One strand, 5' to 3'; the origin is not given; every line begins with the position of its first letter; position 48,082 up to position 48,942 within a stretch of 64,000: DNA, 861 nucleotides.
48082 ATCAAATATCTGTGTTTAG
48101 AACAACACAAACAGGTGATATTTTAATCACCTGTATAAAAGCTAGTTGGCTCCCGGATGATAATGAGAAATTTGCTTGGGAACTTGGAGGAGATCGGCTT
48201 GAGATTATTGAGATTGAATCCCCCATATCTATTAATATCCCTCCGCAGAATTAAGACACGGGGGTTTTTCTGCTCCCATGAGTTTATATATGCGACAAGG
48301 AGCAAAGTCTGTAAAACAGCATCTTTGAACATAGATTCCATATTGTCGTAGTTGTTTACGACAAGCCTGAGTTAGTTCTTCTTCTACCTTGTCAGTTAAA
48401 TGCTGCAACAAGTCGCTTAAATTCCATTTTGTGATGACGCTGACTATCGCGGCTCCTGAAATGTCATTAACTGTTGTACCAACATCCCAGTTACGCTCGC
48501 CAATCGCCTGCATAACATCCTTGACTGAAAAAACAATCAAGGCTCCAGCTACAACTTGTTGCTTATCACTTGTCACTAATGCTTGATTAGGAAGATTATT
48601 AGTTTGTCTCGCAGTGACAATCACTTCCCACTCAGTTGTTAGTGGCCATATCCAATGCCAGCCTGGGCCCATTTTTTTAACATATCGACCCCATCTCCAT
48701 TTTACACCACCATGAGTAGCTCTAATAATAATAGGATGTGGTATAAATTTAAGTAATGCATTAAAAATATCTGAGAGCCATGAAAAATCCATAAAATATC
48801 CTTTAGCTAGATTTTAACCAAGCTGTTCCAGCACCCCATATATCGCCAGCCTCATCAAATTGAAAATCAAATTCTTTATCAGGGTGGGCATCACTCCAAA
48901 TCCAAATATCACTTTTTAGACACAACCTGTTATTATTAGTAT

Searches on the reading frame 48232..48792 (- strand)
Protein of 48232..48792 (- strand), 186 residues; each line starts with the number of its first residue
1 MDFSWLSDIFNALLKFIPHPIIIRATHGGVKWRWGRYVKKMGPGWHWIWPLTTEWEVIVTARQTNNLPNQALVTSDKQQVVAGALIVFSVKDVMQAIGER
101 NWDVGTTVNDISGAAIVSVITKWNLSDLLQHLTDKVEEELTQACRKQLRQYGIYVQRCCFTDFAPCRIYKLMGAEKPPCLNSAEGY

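Call 9: search_protein_families(library=pfam, proteins=[window:48232-48792:-], max_evalue=0.01)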
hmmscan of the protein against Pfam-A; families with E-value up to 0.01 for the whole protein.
window:48232-48792:- (186 aa): 1 family
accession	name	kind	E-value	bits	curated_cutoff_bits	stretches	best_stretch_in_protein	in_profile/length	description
PF01145.31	Band_7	-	1.5e-17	64.7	23.6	1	22-157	2-139/176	SPFH domain / Band 7 family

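Call 10: search_protein_families(library=phrogs, proteins=[window:48232-48792:-], max_evalue=0.001)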
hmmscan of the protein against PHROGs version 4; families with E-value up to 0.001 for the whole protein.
window:48232-48792:- (186 aa): 1 family
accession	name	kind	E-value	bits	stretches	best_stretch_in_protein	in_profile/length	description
phrog_200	-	other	2.4e-10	41.1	1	22-157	103-250/379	lipoprotein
